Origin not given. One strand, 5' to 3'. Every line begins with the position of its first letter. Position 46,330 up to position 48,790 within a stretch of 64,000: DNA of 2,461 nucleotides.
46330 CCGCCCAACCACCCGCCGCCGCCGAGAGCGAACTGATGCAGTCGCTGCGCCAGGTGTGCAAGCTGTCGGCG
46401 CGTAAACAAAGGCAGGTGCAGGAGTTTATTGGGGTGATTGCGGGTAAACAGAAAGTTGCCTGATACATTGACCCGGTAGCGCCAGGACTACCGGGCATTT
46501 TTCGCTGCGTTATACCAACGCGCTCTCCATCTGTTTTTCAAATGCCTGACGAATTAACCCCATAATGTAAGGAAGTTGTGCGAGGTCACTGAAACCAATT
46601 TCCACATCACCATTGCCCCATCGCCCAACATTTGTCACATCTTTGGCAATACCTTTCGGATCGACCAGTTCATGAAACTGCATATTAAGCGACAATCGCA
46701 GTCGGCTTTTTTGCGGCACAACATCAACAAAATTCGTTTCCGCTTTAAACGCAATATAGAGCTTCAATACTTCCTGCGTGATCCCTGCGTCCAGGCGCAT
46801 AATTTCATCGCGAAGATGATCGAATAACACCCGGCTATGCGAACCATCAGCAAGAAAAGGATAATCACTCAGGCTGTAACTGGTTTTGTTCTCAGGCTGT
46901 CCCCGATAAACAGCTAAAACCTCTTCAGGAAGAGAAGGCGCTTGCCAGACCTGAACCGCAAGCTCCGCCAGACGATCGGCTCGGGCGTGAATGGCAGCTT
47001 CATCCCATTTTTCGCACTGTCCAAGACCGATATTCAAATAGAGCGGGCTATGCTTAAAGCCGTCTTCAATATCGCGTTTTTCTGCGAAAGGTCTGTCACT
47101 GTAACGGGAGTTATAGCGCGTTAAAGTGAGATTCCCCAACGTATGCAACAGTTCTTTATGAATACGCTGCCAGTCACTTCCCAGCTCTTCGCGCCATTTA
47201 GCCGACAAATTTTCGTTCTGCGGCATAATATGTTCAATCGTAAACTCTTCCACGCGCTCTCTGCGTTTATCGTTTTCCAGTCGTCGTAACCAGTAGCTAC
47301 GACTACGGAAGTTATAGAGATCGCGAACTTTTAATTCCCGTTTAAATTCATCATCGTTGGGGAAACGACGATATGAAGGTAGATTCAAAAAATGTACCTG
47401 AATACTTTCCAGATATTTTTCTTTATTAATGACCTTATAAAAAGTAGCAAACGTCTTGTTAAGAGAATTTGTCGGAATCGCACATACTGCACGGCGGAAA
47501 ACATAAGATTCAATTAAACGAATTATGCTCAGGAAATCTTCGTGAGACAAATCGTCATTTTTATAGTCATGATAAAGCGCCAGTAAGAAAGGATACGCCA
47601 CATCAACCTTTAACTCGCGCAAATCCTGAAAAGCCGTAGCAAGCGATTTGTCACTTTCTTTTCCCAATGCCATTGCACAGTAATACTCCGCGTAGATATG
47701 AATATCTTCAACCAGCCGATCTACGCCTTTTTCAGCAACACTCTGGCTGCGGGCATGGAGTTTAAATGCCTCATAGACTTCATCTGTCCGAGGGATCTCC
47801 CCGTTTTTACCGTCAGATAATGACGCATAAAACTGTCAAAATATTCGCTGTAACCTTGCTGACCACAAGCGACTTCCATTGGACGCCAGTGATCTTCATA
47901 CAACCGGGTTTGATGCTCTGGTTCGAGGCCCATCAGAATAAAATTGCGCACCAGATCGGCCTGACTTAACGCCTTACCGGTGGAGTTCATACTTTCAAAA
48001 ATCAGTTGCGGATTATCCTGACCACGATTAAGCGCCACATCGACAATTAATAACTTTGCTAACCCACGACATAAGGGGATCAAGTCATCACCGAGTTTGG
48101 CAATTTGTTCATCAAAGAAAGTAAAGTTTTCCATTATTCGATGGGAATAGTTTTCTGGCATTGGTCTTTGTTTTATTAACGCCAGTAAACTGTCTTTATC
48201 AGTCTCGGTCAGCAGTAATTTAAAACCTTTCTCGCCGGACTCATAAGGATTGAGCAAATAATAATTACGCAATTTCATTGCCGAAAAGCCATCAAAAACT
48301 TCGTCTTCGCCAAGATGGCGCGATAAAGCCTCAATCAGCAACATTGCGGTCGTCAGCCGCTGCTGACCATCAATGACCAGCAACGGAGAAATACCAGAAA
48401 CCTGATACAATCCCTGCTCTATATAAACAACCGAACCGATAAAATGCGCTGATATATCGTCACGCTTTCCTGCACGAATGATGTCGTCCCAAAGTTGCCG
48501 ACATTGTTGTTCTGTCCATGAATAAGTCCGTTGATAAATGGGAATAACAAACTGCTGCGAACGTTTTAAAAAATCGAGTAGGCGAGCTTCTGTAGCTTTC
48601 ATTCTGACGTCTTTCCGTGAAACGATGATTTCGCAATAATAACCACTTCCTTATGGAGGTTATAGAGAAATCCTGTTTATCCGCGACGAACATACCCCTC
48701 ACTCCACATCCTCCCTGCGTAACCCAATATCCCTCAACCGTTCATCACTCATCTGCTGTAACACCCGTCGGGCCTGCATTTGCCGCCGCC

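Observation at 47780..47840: GmrSD-like gene 2 is also split by a one-base frameshift at short G4/A5 runs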

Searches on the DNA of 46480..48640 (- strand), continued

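Call 14: search_dna_similar(query=window:47768-47833:-, collection=ecoli_genomes, mode=near, max_rows=60, rows=spread)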
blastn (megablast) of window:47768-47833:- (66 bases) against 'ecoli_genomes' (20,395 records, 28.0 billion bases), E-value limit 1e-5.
Records with a match: 1306; places in all: 1306; records where one place covers at least 80% of the query: 1302.
Genomes with a match: 1306 of 5426; with a place that covers at least 80% of the query: 1302. Places per genome that has any: lowest 1, median 1, highest 1. On chromosomes: 1305 places; on plasmids: 1.
Best place of each record, by identity: >=99% 297; 95-99% 1009.
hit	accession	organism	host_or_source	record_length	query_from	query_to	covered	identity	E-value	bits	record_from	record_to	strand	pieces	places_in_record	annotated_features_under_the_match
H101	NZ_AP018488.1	Escherichia coli O157:H7 strain PV15-279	Homo sapiens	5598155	1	66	100%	100.0%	1e-25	122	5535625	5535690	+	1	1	DUF262 domain-containing protein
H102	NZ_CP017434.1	Escherichia coli O157:H7 strain 1130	Cattle Hide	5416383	1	66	100%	100.0%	1e-25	122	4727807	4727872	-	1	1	DUF262 domain-containing protein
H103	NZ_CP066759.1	Escherichia coli O157:H7 strain ECP19-198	missing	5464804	1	66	100%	100.0%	1e-25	122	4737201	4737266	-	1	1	DUF262 domain-containing protein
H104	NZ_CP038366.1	Escherichia coli O157:H7 strain F6667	missing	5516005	1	66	100%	100.0%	1e-25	122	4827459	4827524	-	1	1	DUF262 domain-containing protein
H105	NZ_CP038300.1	Escherichia coli O157:H7 strain SS TX 754-1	cattle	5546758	1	66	100%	100.0%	1e-25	122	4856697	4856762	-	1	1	DUF262 domain-containing protein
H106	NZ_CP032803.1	Escherichia coli strain ERL05-1306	Diced lamb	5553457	1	66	100%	100.0%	1e-25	122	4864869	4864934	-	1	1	DUF262 domain-containing protein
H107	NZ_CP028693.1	Escherichia coli strain 108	cattle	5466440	1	66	100%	100.0%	1e-25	122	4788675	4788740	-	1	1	DUF262 domain-containing protein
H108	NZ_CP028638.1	Escherichia coli strain 133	cattle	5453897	1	66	100%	100.0%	1e-25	122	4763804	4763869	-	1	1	DUF262 domain-containing protein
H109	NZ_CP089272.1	Escherichia coli O157:H7 strain M1300706001A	Homo sapiens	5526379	1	66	100%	100.0%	1e-25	122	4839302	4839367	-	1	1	DUF262 domain-containing protein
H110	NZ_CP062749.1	Escherichia coli O157:H7 strain Z1486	Bovine Faeces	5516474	1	66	100%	100.0%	1e-25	122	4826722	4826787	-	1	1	DUF262 domain-containing protein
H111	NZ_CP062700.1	Escherichia coli O157:H7 strain Z1835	Bovine Faeces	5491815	1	66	100%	100.0%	1e-25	122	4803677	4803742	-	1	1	DUF262 domain-containing protein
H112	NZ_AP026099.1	Escherichia coli strain 61_150228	Homo sapiens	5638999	1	66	100%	100.0%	1e-25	122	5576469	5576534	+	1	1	DUF262 domain-containing protein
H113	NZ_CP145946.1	Escherichia coli PA8 strain PA8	-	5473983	1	66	100%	100.0%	1e-25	122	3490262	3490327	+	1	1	DUF262 domain-containing protein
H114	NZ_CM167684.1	Escherichia coli strain NCCP 13924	Homo sapiens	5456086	1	66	100%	100.0%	1e-25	122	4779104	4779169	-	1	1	DUF262 domain-containing protein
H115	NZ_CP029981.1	Escherichia coli strain 99-3165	missing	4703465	1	66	100%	98.5%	5e-24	117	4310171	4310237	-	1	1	none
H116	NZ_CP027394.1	Escherichia coli O104:H4 strain FDAARGOS_349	Homo sapiens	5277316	1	66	100%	98.5%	5e-24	117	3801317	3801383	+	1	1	none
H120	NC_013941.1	Escherichia coli O55:H7 str. CB9615 strain CB9615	Homo sapiens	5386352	1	66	100%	98.5%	5e-24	117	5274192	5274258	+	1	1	none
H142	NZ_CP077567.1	Escherichia coli O111:H11 strain 88.0502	bovine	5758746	1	66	100%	98.5%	5e-24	117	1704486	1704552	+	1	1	none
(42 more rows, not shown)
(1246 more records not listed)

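Call 26: get_annotated_region(hit=H120, flank=2500)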
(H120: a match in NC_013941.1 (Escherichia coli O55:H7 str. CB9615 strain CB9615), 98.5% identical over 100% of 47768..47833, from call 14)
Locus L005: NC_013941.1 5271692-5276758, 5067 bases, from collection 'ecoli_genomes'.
description: Escherichia coli O55:H7 str. CB9615, complete sequence
organism: Escherichia coli O55:H7 str. CB9615 strain CB9615 (NCBI taxid 701177)
replicon: chromosome; assembly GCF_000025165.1
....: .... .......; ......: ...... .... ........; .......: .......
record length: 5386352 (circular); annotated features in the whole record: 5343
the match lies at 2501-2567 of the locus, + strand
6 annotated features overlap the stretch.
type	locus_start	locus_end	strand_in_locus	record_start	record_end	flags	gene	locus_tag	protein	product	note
CDS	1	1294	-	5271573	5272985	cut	yjiR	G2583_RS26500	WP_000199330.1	PLP-dependent aminotransferase family protein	-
CDS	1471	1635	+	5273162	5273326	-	yjiS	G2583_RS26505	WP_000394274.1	DUF1127 domain-containing protein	-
CDS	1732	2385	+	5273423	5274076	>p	-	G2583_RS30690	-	DUF262 domain-containing protein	incomplete; partial in the middle of a contig; missing C-terminus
CDS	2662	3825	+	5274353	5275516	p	-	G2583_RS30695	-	GmrSD restriction endonuclease domain-containing protein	internal stop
CDS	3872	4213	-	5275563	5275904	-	symE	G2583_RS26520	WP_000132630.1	endoribonuclease SymE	-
CDS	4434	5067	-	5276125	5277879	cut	-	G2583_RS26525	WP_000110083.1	restriction endonuclease subunit S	-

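Call 27: get_annotated_region(hit=H57, flank=1500)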
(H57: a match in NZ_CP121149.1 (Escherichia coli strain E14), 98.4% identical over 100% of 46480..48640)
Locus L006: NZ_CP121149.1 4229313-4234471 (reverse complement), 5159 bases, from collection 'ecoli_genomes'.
description: Escherichia coli strain E14 chromosome, complete genome
organism: Escherichia coli strain E14 (NCBI taxid 562)
replicon: chromosome; assembly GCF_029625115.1
host: chicken; source: -; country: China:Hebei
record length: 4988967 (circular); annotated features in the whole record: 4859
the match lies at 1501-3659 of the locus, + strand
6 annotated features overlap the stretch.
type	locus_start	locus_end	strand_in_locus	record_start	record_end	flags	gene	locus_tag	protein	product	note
CDS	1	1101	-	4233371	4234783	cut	yjiR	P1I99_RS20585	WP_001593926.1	PLP-dependent aminotransferase family protein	-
CDS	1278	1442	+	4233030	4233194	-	yjiS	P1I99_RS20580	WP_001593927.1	DUF1127 domain-containing protein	-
CDS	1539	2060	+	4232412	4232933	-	-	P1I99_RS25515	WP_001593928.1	DUF262 domain-containing protein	-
CDS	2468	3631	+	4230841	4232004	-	-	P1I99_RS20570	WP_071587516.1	GmrSD restriction endonuclease domain-containing protein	-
CDS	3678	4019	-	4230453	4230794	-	symE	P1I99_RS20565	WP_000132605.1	endoribonuclease SymE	-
CDS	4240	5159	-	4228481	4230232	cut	-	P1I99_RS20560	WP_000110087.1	restriction endonuclease subunit S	-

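Call 28: get_annotated_region(hit=H59, flank=1500)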
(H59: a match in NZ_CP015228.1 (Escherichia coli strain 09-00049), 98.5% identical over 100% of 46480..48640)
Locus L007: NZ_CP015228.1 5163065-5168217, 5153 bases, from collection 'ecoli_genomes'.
description: Escherichia coli strain 09-00049 chromosome, complete genome
organism: Escherichia coli strain 09-00049 (NCBI taxid 562)
replicon: chromosome; assembly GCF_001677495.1
host: -; source: lettuce; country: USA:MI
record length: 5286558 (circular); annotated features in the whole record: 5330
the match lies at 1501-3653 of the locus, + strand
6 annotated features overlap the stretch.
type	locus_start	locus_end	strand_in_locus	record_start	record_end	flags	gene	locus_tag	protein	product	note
CDS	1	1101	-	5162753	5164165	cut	yjiR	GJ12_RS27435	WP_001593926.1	PLP-dependent aminotransferase family protein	-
CDS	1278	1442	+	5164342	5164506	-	yjiS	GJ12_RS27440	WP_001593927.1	DUF1127 domain-containing protein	-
CDS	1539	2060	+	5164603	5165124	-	-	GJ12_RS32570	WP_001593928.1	DUF262 domain-containing protein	-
CDS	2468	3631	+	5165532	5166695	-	-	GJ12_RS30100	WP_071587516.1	GmrSD restriction endonuclease domain-containing protein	-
CDS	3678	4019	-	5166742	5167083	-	symE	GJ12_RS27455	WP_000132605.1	endoribonuclease SymE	-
CDS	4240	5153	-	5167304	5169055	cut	-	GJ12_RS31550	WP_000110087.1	restriction endonuclease subunit S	-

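Call 33: get_annotated_region(hit=H55, flank=200)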
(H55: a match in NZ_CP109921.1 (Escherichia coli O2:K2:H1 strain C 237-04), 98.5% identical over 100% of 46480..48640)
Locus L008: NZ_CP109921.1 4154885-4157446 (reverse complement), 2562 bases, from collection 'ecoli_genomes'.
description: Escherichia coli O2:K2:H1 strain C 237-04 chromosome, complete genome
organism: Escherichia coli O2:K2:H1 strain C 237-04 (NCBI taxid 2990469)
replicon: chromosome; assembly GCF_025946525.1
host: Homo sapiens; source: feces; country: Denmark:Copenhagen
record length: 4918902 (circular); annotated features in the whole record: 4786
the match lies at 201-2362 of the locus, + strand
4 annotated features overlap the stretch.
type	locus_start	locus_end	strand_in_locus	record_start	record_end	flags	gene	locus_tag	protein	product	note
CDS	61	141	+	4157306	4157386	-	-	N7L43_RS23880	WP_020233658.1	hypothetical protein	-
CDS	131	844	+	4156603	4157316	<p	-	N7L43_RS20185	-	DUF262 domain-containing protein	incomplete; partial in the middle of a contig; missing C-terminus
CDS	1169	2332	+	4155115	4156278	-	-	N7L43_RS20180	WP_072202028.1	GmrSD restriction endonuclease domain-containing protein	-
CDS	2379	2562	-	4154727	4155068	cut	symE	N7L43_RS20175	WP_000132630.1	endoribonuclease SymE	-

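Call 34: get_annotated_region(hit=H61, flank=200)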
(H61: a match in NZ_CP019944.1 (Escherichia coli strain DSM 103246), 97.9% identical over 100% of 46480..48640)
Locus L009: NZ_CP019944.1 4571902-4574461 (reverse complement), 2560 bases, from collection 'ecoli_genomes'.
description: Escherichia coli strain DSM 103246 chromosome, complete genome
organism: Escherichia coli strain DSM 103246 (NCBI taxid 562)
replicon: chromosome; assembly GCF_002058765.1
host: -; source: chicken carcass; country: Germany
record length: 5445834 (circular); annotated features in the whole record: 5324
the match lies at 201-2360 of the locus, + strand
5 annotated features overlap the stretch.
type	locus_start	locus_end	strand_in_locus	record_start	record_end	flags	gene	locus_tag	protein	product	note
CDS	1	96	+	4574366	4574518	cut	-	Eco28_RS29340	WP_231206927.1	cytoplasmic protein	-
CDS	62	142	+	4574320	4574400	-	-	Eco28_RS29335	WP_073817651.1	DUF1127 domain-containing protein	-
CDS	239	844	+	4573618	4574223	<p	-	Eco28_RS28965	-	DUF262 domain-containing protein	incomplete; partial in the middle of a contig; missing C-terminus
CDS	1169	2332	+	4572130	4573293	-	-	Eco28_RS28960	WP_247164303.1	GmrSD restriction endonuclease domain-containing protein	-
CDS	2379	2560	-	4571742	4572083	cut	symE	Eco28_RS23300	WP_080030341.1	endoribonuclease SymE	-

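Call 35: get_annotated_region(hit=H62, flank=200)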
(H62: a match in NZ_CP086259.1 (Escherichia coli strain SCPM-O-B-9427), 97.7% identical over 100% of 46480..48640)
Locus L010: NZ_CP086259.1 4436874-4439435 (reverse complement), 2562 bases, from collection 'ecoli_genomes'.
description: Escherichia coli strain SCPM-O-B-9427 chromosome, complete genome
organism: Escherichia coli strain SCPM-O-B-9427 (NCBI taxid 562)
replicon: chromosome; assembly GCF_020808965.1
host: Homo sapiens; source: feces; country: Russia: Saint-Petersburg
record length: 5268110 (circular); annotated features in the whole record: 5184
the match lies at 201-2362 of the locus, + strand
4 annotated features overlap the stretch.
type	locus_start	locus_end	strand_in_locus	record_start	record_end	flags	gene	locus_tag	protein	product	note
CDS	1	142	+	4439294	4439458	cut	yjiS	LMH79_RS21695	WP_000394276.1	DUF1127 domain-containing protein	-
CDS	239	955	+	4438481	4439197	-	-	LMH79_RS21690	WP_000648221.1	DUF262 domain-containing protein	-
CDS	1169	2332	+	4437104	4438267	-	-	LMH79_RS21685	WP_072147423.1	GmrSD restriction endonuclease domain-containing protein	-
CDS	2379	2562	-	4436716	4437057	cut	symE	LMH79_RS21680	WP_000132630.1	endoribonuclease SymE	-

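Call 36: get_annotated_region(hit=H65, flank=200)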
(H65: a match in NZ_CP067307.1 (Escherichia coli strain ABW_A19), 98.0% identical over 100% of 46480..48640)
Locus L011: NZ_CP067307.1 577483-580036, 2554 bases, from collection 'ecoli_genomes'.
description: Escherichia coli strain ABW_A19 chromosome, complete genome
organism: Escherichia coli strain ABW_A19 (NCBI taxid 562)
replicon: chromosome; assembly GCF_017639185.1
host: -; source: waste water; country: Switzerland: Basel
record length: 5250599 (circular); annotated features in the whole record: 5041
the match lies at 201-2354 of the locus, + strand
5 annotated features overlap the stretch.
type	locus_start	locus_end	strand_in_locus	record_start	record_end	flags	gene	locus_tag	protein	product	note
CDS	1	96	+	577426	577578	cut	-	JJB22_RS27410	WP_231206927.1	cytoplasmic protein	-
CDS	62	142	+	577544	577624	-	-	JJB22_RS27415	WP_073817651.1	DUF1127 domain-containing protein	-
CDS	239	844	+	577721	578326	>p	-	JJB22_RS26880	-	DUF262 domain-containing protein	incomplete; partial in the middle of a contig; missing C-terminus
CDS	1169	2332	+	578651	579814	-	-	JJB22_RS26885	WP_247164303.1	GmrSD restriction endonuclease domain-containing protein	-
CDS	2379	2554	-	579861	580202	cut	symE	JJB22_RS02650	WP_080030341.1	endoribonuclease SymE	-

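Call 37: get_annotated_region(hit=H68, flank=200)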
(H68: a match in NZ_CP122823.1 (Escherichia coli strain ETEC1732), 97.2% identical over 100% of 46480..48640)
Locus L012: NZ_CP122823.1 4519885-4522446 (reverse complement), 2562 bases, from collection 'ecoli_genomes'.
description: Escherichia coli strain ETEC1732 chromosome, complete genome
organism: Escherichia coli strain ETEC1732 (NCBI taxid 562)
replicon: chromosome; assembly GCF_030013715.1
host: Sus scrofa; source: feces; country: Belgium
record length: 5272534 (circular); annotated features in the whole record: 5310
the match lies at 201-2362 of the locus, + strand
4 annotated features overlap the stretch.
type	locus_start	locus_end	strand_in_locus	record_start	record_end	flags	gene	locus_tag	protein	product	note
CDS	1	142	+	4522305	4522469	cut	yjiS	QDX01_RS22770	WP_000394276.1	DUF1127 domain-containing protein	-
CDS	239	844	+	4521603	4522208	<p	-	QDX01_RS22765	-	DUF262 domain-containing protein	incomplete; partial in the middle of a contig; missing C-terminus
CDS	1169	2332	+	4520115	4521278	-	-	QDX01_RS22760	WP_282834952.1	GmrSD restriction endonuclease domain-containing protein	-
CDS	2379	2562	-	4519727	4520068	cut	symE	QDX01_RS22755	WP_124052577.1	endoribonuclease SymE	-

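Call 38: get_annotated_region(hit=H71, flank=200)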
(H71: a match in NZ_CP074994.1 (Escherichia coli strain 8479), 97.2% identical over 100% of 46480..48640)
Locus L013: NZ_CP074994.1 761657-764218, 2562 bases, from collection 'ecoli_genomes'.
description: Escherichia coli strain 8479 chromosome, complete genome
organism: Escherichia coli strain 8479 (NCBI taxid 562)
replicon: chromosome; assembly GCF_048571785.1
host: Homo sapiens; source: missing; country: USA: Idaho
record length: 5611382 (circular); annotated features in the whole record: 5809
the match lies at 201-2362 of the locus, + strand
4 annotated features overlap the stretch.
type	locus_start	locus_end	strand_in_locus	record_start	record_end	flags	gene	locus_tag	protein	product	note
CDS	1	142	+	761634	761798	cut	yjiS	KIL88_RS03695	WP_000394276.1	DUF1127 domain-containing protein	-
CDS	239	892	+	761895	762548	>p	-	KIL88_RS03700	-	DUF262 domain-containing protein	incomplete; partial in the middle of a contig; missing C-terminus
CDS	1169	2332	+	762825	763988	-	-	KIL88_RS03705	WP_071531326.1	GmrSD restriction endonuclease domain-containing protein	-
CDS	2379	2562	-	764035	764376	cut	symE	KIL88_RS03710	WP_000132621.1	endoribonuclease SymE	-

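Call 39: get_annotated_region(hit=H75, flank=200)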
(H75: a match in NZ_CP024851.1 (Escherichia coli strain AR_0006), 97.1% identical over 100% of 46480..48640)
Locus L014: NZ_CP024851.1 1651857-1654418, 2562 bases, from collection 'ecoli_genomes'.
description: Escherichia coli strain AR_0006 chromosome, complete genome
organism: Escherichia coli strain AR_0006 (NCBI taxid 562)
replicon: chromosome; assembly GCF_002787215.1
host: missing; source: missing; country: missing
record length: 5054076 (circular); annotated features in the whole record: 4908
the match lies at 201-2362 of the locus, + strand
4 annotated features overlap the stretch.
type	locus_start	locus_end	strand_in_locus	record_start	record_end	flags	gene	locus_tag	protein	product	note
CDS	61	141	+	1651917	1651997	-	-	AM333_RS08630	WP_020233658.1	hypothetical protein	-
CDS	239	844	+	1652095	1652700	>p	-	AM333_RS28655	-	DUF262 domain-containing protein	incomplete; partial in the middle of a contig; missing C-terminus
CDS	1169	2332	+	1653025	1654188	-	-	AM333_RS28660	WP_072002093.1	GmrSD restriction endonuclease domain-containing protein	-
CDS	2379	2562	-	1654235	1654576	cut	symE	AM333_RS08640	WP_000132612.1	endoribonuclease SymE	-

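Call 40: get_annotated_region(hit=H82, flank=200)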
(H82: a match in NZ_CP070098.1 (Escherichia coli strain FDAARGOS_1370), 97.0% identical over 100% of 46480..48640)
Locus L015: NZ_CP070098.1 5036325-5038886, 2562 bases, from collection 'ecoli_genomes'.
description: Escherichia coli strain FDAARGOS_1370 chromosome, complete genome
organism: Escherichia coli strain FDAARGOS_1370 (NCBI taxid 562)
replicon: chromosome; assembly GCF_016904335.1
host: Homo sapiens; source: missing; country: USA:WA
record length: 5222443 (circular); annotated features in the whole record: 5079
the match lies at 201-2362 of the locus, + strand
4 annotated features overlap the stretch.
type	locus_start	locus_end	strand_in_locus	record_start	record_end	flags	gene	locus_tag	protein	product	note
CDS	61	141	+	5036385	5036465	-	-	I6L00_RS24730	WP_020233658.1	hypothetical protein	-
CDS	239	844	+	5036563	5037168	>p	-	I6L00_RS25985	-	DUF262 domain-containing protein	incomplete; partial in the middle of a contig; missing C-terminus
CDS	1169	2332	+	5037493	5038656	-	-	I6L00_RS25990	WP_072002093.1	GmrSD restriction endonuclease domain-containing protein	-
CDS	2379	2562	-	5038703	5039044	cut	symE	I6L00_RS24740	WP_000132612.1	endoribonuclease SymE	-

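Call 41: get_annotated_region(hit=H86, flank=200)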
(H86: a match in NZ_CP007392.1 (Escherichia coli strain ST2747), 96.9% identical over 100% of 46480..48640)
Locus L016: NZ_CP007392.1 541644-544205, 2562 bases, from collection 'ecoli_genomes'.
description: Escherichia coli strain ST2747 chromosome, complete genome
organism: Escherichia coli strain ST2747 (NCBI taxid 562)
replicon: chromosome; assembly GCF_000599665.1
host: -; source: -; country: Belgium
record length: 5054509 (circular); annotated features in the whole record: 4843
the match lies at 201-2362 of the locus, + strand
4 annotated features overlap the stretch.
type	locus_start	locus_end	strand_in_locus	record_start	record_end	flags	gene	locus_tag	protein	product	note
CDS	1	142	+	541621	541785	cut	yjiS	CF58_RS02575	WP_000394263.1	DUF1127 domain-containing protein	-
CDS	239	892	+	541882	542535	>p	-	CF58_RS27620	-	DUF262 domain-containing protein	incomplete; partial in the middle of a contig; missing C-terminus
CDS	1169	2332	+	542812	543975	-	-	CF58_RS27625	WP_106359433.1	GmrSD restriction endonuclease domain-containing protein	-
CDS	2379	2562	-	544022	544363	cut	symE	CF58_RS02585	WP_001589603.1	endoribonuclease SymE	-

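Call 42: get_annotated_region(hit=H88, flank=200)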
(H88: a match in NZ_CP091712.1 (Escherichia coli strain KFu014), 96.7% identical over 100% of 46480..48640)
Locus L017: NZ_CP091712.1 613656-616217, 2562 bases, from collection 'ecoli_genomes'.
description: Escherichia coli strain KFu014 chromosome, complete genome
organism: Escherichia coli strain KFu014 (NCBI taxid 562)
replicon: chromosome; assembly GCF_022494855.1
host: -; source: river water; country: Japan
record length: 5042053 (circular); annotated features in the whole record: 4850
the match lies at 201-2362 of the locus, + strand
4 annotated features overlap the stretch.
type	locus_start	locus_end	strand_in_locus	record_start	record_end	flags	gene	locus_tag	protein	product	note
CDS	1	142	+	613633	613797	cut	yjiS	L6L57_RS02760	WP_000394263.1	DUF1127 domain-containing protein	-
CDS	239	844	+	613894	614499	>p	-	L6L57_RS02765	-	DUF262 domain-containing protein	incomplete; partial in the middle of a contig; missing C-terminus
CDS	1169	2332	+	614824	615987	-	-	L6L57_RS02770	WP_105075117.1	GmrSD restriction endonuclease domain-containing protein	-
CDS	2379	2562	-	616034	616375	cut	symE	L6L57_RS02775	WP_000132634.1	endoribonuclease SymE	-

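Call 43: get_annotated_region(hit=H90, flank=200)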
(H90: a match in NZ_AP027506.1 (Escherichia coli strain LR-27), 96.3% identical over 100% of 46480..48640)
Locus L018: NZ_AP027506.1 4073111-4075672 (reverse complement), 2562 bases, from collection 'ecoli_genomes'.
description: Escherichia coli strain LR-27 chromosome, complete genome
organism: Escherichia coli strain LR-27 (NCBI taxid 562)
replicon: chromosome; assembly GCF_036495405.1
host: Homo sapiens; source: feces; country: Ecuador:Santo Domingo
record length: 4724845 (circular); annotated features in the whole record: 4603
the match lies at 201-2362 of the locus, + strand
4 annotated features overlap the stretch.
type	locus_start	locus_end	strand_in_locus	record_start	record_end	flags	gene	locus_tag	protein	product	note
CDS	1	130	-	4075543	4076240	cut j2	-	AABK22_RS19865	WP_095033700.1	IS1-like element IS1B family transposase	programmed frameshift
CDS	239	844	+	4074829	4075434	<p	-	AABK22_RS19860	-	DUF262 domain-containing protein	incomplete; partial in the middle of a contig; missing C-terminus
CDS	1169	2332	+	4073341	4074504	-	-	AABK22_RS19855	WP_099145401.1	GmrSD restriction endonuclease domain-containing protein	-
CDS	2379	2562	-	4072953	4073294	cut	symE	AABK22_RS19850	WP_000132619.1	endoribonuclease SymE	-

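Call 44: get_annotated_region(hit=H92, flank=200)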
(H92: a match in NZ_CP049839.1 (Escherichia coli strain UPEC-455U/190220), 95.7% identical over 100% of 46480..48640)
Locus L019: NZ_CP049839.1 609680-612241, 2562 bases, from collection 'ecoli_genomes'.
description: Escherichia coli strain UPEC-455U/190220 chromosome, complete genome
organism: Escherichia coli strain UPEC-455U/190220 (NCBI taxid 562)
replicon: chromosome; assembly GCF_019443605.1
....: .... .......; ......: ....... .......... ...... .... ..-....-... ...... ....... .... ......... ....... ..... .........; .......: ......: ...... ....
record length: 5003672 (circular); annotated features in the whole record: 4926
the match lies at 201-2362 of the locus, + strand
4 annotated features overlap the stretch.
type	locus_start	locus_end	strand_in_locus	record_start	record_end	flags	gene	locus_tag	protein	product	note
CDS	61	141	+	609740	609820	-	-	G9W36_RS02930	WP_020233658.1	hypothetical protein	-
CDS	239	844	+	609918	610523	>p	-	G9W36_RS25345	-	DUF262 domain-containing protein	incomplete; partial in the middle of a contig; missing C-terminus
CDS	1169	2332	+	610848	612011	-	-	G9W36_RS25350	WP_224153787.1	GmrSD restriction endonuclease domain-containing protein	-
CDS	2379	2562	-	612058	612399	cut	symE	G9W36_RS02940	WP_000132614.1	endoribonuclease SymE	-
